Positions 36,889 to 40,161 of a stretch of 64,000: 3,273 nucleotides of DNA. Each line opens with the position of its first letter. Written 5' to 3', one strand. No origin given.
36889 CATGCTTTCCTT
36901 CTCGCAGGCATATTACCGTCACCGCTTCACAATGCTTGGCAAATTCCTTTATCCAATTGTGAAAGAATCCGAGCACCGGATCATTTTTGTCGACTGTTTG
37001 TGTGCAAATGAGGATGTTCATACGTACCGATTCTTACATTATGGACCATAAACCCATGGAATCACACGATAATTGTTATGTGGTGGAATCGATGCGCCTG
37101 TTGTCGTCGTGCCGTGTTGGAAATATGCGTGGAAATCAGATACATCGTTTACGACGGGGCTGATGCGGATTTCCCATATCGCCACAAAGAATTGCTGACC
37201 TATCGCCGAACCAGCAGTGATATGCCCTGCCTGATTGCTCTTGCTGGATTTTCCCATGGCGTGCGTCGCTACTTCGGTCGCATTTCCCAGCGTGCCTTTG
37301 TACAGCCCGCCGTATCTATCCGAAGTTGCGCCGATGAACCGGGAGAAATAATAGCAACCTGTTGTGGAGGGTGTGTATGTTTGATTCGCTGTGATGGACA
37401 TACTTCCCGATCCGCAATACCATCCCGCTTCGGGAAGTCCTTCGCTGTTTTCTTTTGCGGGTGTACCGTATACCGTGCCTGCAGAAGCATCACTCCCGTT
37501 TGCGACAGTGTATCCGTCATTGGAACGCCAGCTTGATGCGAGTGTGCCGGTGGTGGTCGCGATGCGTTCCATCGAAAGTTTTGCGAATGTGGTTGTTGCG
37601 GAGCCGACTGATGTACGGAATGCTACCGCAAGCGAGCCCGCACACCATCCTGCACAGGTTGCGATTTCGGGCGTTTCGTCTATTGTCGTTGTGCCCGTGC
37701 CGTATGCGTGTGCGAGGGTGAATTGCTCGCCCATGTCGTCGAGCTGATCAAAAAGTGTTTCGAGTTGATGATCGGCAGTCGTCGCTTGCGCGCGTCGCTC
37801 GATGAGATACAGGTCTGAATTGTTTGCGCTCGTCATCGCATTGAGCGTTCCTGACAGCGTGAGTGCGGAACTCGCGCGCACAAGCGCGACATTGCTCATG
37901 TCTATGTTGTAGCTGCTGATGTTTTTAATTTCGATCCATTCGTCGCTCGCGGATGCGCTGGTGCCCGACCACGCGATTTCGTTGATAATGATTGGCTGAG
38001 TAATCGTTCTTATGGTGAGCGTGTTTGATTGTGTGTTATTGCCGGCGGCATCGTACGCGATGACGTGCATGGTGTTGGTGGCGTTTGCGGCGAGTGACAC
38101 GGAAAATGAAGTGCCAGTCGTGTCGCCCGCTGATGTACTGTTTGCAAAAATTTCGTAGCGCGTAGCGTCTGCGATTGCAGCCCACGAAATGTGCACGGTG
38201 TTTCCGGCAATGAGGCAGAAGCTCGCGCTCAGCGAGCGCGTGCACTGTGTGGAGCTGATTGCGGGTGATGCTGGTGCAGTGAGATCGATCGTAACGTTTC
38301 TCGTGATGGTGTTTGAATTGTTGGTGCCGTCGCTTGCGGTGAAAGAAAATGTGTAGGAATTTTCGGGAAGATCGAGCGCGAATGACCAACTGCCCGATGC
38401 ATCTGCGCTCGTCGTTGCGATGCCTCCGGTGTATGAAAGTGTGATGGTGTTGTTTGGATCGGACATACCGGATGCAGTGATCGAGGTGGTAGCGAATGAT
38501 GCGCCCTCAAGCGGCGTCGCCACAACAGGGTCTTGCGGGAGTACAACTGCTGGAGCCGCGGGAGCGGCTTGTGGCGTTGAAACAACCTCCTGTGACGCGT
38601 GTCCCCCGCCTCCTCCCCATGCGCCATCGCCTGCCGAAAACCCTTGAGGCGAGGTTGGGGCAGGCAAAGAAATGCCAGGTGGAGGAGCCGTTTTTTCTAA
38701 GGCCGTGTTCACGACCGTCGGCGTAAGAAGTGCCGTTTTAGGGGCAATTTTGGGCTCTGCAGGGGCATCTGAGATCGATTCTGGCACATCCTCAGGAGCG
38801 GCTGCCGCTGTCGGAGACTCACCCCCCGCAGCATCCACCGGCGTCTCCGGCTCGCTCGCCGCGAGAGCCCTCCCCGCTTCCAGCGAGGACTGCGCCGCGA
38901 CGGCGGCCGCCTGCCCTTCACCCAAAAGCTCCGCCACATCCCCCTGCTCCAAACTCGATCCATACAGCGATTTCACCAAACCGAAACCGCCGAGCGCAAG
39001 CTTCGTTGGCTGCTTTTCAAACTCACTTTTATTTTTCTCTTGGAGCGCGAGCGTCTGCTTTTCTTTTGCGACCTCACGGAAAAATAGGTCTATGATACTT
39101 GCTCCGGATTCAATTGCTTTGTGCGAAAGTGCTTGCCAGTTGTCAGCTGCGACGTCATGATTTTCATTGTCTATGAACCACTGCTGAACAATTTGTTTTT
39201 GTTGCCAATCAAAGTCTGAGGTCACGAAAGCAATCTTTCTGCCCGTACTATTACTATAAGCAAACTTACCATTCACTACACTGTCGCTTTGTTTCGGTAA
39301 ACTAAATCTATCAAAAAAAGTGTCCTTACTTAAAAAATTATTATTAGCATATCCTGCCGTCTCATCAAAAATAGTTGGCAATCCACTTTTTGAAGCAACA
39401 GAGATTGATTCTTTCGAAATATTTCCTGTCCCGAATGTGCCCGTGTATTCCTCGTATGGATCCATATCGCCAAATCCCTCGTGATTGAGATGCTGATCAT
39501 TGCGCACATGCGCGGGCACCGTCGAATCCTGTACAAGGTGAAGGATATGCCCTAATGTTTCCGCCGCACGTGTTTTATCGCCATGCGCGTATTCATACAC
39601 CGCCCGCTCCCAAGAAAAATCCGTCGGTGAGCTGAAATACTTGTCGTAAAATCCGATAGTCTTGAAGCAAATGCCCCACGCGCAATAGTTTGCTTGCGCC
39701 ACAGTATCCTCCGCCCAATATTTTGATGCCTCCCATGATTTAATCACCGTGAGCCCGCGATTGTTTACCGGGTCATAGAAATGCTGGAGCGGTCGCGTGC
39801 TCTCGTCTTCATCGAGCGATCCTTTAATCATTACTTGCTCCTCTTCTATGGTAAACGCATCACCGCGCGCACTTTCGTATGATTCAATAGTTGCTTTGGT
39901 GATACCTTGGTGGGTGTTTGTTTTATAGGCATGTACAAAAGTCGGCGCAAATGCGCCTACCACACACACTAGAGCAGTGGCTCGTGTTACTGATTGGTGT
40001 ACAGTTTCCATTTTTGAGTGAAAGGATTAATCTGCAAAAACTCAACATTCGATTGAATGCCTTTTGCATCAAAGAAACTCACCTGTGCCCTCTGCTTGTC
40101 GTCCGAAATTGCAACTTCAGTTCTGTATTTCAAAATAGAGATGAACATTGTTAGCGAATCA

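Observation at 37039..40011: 990-aa secreted protein combining a Zn-PLC/P1-nuclease-like domain with a lamin-tail domain: candidate cell-surface nuclease or phosphodiesterase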

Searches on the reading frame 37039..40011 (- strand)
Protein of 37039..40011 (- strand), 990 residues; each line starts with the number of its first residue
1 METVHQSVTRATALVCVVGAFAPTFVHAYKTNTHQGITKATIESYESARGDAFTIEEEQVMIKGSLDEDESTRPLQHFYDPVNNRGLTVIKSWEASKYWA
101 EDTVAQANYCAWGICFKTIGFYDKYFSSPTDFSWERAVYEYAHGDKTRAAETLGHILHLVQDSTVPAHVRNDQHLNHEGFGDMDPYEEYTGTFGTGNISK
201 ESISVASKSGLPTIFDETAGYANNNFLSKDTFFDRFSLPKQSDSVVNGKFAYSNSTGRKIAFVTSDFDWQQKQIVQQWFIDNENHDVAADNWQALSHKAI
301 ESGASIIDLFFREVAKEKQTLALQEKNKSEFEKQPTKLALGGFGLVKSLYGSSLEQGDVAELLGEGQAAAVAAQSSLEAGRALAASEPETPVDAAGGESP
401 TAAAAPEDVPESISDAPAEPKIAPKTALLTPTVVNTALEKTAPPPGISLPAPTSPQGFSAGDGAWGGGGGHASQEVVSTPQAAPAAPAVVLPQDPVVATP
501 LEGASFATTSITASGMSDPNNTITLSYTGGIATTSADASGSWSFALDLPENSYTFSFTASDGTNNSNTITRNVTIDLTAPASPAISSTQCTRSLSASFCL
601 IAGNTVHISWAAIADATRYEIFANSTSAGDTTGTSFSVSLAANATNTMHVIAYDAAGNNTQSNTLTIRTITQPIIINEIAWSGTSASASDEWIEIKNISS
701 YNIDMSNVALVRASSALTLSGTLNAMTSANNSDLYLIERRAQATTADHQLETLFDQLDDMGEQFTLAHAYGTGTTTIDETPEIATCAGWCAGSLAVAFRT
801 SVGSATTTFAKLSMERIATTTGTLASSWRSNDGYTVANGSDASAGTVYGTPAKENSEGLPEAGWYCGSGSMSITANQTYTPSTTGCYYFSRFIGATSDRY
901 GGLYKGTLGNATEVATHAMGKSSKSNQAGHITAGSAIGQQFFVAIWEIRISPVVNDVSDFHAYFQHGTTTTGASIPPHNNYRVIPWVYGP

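Call 3: search_protein_families(library=pfam, proteins=[window:37039-40011:-], max_evalue=1)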
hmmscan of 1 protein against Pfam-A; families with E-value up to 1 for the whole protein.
window:37039-40011:- (990 aa): 6 families
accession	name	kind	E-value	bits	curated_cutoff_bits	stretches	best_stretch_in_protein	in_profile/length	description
PF00932.25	LTD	-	3e-06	28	34.3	1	672-720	6-49/109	Lamin Tail Domain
PF19077.6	Big_13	-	2e-05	25.5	27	2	520-576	38-101/102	Bacterial Ig-like domain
PF17936.7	Big_6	-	9e-05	23.1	27.6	2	510-568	14-75/83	Bacterial Ig domain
PF17963.7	Big_9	-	0.0034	18.7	23.6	1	494-574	9-89/89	Bacterial Ig domain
PF09136.16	Glucodextran_B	-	0.063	13.6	27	0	497-576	5-82/83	Glucodextranase, domain B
PF20622.4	Big_15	-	0.16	12.3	27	0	641-668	54-81/82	Bacterial Ig domain (Big_16)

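Call 4: search_protein_families(library=ncbifam, proteins=[window:37039-40011:-], max_evalue=1)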
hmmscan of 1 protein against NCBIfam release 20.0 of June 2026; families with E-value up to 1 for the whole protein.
window:37039-40011:- (990 aa): 2 families
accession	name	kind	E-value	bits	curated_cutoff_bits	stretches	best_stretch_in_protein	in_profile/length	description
NF033510.3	Ca_tandemer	repeat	0.0025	18.1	50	1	493-565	15-94/96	Ca2+-stabilized repeat-containing adhesin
NF053560.1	crenactin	equivalog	0.053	12.4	630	1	608-715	91-204/422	crenactin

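Call 5: search_solved_structures(query=window:37039-40011:-, max_evalue=10, show_alignments=3)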
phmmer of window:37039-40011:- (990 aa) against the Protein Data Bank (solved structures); distinct sequences matched with E-value up to 10: 5.
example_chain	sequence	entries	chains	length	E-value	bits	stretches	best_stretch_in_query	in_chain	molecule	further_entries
5wtq_A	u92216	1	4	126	0.28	12.6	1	594-664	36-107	Proteasome assembly chaperone 4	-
8qyj_M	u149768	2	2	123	0.35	12.2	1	594-664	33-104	Proteasome assembly chaperone 4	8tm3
5gqh_B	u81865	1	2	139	0.55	11.6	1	41-121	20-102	anti-CRISPR protein 3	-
5gnf_A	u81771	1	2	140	0.55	11.6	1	41-121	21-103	Uncharacterized protein AcrF3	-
5b7i_B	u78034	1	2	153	0.7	11.2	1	41-121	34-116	Uncharacterized protein AcrF3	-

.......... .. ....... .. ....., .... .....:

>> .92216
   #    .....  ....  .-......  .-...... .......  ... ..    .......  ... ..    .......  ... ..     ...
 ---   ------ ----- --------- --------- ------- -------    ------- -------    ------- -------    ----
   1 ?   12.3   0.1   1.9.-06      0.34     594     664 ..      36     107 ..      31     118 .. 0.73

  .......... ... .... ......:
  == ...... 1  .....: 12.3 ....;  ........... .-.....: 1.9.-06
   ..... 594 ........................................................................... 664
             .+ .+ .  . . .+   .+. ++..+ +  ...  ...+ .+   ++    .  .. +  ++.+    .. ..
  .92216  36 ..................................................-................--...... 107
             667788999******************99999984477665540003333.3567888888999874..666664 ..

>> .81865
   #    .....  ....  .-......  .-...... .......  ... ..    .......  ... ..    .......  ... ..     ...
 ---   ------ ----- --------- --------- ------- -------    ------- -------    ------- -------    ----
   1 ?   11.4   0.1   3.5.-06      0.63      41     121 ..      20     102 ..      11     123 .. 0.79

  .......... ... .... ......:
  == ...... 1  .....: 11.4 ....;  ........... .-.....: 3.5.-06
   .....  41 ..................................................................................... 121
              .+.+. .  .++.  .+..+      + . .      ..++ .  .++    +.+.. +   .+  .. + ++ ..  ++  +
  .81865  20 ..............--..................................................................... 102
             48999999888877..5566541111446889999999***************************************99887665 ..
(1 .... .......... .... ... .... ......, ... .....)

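Call 28: find_encoding_contigs(protein=window:37039-40011:-, flank=3000, max_places=3)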
Protein window:37039-40011:- (990 aa): no gene with exactly this product is on record in the collection.

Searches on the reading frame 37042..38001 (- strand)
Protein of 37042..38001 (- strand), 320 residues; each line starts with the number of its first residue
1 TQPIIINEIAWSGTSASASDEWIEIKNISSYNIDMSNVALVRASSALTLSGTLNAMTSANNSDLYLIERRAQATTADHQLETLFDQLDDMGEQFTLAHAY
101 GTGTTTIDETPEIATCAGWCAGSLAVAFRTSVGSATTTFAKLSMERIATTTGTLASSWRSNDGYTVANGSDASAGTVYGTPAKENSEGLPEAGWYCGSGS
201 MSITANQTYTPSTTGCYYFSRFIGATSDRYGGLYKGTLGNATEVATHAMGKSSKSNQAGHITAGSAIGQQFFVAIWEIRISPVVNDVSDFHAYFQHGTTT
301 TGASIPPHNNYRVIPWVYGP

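Call 7: search_protein_families(library=pfam, proteins=[window:37042-38001:-], max_evalue=10)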
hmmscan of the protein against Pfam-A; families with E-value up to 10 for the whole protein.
seq(320 aa): 1 family
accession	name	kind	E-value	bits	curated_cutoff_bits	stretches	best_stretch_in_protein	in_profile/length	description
PF00932.25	LTD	-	1.5e-06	29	34.3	1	2-56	6-57/109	Lamin Tail Domain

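Call 29: find_homologous_proteins(query=window:37042-38001:-, max_evalue=0.001)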
Query seq(320 aa) (320 aa): 11 proteins with E <= 0.001 among 3578 candidates.
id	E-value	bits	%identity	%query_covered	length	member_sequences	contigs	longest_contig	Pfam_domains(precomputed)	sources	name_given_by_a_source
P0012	2.6e-13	68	35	57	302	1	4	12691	PF00932.26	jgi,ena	-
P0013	1.3e-9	56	32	58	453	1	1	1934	PF00932.26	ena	-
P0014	4.3e-9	54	29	57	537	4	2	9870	PF00932.26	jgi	jgi:hypothetical protein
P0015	6.8e-9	54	48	28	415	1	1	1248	PF00932.26,PF09136.17,PF17936.8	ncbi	ncbi:MAG: hypothetical protein AAB899_03030, partial [Patescibacteria group bacterium]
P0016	1.2e-7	50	33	57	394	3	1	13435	PF00932.26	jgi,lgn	-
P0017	2.1e-6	45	33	37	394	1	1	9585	PF00932.26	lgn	-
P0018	5.5e-6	44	32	57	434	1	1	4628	PF00932.26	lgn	-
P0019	4.0e-5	41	30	37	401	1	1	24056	PF00932.26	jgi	jgi:hypothetical protein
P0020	8.4e-5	40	32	37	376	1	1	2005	PF00932.26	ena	-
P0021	9.1e-5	40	35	38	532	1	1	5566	PF00801.27,PF00932.26,PF18911.7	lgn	-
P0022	2.7e-4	39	26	45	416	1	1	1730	PF00932.26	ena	-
